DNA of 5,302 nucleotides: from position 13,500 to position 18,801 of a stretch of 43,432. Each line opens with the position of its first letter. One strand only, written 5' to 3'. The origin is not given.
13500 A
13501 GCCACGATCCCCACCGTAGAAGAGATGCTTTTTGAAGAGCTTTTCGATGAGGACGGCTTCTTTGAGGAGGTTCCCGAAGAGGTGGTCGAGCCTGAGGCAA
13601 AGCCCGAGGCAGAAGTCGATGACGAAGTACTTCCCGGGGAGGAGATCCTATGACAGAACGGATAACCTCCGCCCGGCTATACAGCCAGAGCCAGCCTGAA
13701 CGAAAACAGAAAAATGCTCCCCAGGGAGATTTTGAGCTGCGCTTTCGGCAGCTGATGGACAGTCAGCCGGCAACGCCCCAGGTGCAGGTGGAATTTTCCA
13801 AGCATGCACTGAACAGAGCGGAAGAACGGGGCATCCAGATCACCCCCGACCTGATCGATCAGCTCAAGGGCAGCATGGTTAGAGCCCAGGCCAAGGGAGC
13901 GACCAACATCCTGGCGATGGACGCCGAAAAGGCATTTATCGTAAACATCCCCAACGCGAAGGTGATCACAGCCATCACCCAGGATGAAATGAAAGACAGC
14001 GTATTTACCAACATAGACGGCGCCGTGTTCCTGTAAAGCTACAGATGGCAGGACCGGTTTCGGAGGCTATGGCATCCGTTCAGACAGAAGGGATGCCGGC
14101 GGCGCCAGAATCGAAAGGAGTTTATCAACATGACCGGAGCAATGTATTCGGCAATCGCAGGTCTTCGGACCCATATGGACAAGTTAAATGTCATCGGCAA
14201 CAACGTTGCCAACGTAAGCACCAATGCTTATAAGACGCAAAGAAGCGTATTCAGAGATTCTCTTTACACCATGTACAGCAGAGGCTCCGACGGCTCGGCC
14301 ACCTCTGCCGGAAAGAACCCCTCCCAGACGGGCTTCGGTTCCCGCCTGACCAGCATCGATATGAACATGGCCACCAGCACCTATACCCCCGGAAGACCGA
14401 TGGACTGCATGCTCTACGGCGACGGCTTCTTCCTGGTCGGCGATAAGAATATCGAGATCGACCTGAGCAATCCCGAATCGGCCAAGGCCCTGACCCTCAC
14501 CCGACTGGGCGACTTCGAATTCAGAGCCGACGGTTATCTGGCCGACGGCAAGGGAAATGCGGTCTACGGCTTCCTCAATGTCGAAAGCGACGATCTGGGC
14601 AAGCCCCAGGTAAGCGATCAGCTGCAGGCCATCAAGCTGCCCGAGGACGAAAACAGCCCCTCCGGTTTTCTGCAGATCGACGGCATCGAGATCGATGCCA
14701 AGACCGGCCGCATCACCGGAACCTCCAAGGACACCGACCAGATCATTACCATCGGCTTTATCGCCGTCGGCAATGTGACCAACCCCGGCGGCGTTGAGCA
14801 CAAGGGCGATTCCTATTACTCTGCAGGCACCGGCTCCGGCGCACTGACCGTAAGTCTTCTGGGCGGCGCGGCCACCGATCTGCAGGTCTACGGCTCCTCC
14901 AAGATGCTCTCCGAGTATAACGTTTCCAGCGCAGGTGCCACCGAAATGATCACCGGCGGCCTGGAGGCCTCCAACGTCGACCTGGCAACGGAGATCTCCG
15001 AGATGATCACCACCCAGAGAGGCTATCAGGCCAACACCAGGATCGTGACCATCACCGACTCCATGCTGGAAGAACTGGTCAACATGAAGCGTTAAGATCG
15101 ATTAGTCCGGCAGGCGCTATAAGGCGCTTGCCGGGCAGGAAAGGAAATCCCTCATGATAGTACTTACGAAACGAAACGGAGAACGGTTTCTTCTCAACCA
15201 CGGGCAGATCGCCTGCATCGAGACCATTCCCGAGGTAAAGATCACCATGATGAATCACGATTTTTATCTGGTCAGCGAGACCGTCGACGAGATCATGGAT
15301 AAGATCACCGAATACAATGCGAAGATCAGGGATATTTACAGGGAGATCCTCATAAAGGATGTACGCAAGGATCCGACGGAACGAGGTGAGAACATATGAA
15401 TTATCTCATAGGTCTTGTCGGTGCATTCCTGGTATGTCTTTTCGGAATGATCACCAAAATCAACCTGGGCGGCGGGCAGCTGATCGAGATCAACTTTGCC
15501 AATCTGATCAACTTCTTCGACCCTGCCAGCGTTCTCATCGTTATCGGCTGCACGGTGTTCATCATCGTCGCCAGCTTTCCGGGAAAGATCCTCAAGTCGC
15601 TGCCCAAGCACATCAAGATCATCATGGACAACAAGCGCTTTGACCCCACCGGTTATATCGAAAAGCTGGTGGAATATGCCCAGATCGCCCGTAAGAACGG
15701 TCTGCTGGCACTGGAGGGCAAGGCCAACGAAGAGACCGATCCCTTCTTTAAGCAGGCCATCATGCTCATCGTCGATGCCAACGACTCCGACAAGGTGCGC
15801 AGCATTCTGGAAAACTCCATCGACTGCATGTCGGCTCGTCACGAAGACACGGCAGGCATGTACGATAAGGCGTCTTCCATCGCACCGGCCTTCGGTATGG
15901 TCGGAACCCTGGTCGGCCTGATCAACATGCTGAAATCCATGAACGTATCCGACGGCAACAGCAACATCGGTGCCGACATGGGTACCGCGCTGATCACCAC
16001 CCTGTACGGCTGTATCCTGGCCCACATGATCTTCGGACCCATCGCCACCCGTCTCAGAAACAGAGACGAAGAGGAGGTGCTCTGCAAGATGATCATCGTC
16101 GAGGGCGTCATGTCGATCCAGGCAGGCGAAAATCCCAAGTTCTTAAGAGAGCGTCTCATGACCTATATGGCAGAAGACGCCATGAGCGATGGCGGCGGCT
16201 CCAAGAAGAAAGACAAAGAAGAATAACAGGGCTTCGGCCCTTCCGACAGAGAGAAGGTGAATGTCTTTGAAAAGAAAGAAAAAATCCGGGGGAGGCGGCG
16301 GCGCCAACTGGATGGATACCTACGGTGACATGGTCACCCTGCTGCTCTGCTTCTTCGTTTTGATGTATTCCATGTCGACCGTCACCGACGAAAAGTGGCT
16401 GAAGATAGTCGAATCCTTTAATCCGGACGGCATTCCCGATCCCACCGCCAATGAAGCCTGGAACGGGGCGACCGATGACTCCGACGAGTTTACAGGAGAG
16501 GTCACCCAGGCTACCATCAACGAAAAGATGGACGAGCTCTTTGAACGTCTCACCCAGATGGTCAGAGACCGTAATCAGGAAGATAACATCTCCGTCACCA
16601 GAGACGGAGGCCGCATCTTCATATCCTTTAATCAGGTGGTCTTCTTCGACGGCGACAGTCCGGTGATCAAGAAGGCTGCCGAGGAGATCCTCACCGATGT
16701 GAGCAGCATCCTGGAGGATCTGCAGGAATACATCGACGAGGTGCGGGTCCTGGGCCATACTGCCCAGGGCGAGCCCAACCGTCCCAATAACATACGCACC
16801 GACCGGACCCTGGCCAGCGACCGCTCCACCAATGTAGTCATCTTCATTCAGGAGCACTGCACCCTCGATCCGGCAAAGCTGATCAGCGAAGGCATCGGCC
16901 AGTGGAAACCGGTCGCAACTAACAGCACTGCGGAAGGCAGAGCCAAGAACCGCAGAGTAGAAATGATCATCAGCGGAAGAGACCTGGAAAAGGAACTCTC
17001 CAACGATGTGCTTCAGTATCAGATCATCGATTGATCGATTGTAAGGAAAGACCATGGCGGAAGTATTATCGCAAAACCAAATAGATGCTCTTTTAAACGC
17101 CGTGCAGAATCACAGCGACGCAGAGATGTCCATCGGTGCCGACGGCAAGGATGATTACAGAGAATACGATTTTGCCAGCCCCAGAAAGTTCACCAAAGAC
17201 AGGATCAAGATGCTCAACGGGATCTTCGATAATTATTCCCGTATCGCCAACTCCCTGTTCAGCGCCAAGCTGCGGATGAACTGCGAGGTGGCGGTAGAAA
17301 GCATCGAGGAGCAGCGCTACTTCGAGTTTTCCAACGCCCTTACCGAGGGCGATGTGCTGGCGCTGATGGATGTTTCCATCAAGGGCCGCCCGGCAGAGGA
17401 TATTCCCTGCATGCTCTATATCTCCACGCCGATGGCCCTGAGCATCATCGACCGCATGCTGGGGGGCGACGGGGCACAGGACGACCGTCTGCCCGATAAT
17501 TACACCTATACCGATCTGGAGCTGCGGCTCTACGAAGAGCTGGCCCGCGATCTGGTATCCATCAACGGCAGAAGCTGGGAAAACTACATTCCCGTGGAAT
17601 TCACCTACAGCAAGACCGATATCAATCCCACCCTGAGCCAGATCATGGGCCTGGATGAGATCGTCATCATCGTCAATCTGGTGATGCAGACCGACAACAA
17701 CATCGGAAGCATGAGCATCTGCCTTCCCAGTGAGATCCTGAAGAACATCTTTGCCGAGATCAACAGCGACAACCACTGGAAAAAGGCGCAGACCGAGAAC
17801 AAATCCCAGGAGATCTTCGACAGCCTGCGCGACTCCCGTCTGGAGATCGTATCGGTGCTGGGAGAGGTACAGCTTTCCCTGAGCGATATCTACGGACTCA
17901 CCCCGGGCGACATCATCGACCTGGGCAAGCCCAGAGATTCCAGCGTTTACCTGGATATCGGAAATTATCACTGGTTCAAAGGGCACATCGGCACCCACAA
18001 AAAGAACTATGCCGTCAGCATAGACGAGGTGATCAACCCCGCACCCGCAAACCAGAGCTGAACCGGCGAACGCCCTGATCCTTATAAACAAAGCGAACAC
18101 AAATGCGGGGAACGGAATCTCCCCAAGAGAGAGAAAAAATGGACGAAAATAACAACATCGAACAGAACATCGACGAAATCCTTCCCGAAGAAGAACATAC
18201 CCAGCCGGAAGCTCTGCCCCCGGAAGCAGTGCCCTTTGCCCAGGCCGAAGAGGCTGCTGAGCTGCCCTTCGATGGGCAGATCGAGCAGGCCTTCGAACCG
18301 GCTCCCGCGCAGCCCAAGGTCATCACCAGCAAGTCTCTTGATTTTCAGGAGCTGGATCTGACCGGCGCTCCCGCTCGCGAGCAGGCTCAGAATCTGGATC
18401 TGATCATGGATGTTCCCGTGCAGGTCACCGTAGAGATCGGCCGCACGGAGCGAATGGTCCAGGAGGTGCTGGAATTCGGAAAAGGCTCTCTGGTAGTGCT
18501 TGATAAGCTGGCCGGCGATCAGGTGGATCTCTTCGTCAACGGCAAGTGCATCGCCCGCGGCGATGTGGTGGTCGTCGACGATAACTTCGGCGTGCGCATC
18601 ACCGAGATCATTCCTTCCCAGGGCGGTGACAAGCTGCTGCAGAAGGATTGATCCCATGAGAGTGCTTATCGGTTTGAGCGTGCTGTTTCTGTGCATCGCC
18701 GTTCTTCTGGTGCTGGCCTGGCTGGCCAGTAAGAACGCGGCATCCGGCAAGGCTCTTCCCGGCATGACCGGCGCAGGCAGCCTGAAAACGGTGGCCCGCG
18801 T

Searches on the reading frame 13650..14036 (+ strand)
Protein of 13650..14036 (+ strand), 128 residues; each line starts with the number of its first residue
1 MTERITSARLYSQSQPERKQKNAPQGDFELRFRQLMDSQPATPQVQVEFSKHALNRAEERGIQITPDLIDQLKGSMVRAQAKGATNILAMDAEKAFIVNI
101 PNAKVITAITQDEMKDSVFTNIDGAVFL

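Call 22: search_protein_families(library=pfam, proteins=[window:13650-14036:+], max_evalue=0.0001)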
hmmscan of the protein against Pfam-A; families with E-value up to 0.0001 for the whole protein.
window:13650-14036:+ (128 aa): 1 family
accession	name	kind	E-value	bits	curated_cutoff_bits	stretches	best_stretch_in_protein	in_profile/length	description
PF12611.13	Flagellar_put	-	3.1e-12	46.5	21.1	1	105-127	2-24/24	Putative flagellar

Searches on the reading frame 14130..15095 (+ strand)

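Call 22: search_protein_families(library=pfam, proteins=[window:14130-15095:+], max_evalue=0.0001)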
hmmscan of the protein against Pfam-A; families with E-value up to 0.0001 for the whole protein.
window:14130-15095:+ (321 aa): 1 family
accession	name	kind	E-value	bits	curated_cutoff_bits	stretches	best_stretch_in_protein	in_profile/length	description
PF06429.18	Flg_bbr_C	-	1.8e-14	53.4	23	1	276-319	3-46/46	Flagellar basal body rod FlgEFG protein C-terminal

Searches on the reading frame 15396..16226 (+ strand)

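Call 22: search_protein_families(library=pfam, proteins=[window:15396-16226:+], max_evalue=0.0001)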
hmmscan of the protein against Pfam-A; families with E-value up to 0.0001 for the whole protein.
window:15396-16226:+ (276 aa): 1 family
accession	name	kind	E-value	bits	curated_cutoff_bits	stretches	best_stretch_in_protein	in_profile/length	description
PF01618.21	MotA_ExbB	-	1.2e-27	96.7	22.9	1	110-228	2-122/127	MotA/TolQ/ExbB proton channel family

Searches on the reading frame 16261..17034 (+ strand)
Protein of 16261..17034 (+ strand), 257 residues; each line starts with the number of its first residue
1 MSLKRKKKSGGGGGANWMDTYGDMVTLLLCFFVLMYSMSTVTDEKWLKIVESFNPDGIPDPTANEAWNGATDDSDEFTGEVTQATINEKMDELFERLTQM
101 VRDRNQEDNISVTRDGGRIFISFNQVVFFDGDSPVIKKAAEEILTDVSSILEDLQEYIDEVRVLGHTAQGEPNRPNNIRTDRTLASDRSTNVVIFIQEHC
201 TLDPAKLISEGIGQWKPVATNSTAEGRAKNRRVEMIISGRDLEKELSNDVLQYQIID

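Call 22: search_protein_families(library=pfam, proteins=[window:16261-17034:+], max_evalue=0.0001)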
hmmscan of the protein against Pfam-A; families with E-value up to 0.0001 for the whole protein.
window:16261-17034:+ (257 aa): 2 families
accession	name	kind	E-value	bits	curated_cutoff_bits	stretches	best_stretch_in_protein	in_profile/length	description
PF13677.11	MotB_plug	-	6.3e-20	70.9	24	1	5-54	3-55/58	Membrane MotB of proton-channel complex MotA/MotB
PF00691.25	OmpA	-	7e-12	46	27.2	1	128-231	1-98/98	OmpA family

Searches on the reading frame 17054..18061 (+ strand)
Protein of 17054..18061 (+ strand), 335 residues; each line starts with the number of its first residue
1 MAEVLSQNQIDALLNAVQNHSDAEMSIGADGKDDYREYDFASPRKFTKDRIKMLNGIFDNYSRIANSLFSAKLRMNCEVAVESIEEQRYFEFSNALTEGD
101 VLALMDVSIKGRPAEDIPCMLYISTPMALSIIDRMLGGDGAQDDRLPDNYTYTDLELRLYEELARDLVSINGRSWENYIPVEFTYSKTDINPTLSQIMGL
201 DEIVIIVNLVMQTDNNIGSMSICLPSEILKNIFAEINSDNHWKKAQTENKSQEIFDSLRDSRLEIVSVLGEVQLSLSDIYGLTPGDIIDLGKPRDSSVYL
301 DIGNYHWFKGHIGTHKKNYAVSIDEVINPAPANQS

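Call 22: search_protein_families(library=pfam, proteins=[window:17054-18061:+], max_evalue=0.0001)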
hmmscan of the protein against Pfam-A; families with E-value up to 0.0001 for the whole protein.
window:17054-18061:+ (335 aa): 2 families
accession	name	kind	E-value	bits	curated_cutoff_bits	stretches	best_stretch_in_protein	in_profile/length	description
PF02154.20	FliM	-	3.3e-33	115.6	27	1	38-233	1-189/192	Flagellar motor switch protein FliM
PF01052.25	FliMN_C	-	1.7e-17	63.5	23.8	1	257-327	2-72/73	Type III flagellar switch regulator (C-ring) FliN C-term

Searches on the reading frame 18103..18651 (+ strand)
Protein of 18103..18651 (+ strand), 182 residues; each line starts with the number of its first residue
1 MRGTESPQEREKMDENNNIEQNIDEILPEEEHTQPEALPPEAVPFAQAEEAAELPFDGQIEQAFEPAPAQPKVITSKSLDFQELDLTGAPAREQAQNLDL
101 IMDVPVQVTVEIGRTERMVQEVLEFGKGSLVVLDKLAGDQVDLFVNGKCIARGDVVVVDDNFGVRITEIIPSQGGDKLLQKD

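Call 22: search_protein_families(library=pfam, proteins=[window:18103-18651:+], max_evalue=0.0001)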
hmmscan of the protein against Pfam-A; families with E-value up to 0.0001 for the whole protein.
window:18103-18651:+ (182 aa): 1 family
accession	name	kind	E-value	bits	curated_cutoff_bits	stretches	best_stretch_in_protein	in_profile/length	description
PF01052.25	FliMN_C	-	2.1e-23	82.5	23.8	1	100-170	2-72/73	Type III flagellar switch regulator (C-ring) FliN C-term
